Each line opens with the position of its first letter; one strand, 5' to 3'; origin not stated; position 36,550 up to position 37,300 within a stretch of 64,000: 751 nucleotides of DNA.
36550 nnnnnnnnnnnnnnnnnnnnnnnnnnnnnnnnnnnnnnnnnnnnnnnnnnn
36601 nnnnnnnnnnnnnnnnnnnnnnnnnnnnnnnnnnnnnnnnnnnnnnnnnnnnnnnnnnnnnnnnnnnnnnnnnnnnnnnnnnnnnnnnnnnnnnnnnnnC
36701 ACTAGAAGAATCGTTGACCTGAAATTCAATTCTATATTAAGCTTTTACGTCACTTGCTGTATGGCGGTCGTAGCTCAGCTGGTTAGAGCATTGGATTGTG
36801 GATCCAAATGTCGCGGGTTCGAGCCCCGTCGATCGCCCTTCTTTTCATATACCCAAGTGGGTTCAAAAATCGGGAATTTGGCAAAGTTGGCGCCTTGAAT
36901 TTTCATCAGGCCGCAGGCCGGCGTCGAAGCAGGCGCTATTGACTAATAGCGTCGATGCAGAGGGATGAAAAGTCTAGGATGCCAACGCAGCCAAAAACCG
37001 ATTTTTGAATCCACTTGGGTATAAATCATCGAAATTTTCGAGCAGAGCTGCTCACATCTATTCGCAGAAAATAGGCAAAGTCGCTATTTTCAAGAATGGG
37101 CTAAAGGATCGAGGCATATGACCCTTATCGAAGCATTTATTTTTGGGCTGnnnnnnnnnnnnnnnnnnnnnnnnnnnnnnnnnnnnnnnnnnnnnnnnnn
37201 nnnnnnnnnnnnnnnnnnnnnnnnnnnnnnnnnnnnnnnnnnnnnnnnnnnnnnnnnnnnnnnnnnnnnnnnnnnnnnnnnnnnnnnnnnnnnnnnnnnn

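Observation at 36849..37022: MITE family A: two full copies, one hard against tRNA-His, plus solo ends that abut gene starts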

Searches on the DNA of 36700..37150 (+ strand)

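Call 25: search_dna_similar(query=window:36848-37023:+, collection=plasmids, mode=distant, max_evalue=0.01)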
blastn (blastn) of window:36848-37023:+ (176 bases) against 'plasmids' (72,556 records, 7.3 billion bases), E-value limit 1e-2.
No match.

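Call 61: search_rna_families(source=window, start=36700, end=37150, threshold=evalue, max_evalue=10)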
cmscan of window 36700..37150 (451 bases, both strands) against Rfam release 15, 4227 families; matches with E-value up to 10: 4.
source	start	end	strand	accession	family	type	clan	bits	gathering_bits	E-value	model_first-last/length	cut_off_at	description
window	36764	36837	+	RF00005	tRNA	Gene; tRNA;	CL00001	66.8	29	1.7e-14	1-71/71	no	tRNA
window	36952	37041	-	RF00208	snoR72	Gene; snRNA; snoRNA; CD-box;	-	17.8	43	8.8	1-87/87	no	Small nucleolar RNA R72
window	36814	36940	+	RF02174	SMAD5-AS1_2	Gene; lncRNA;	-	11.4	50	1.8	1-129/129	no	SMAD5 antisense RNA 1 conserved region 2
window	36701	36742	+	RF02209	WT1-AS_7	Gene; lncRNA;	-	9.8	50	1.6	253-294/294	no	WT1 antisense RNA conserved region 7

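Call 62: search_dna_similar(query=window:36848-37023:+, collection=phages, mode=distant, max_evalue=0.01)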
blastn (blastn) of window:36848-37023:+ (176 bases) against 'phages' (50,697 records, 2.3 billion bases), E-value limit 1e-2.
No match.
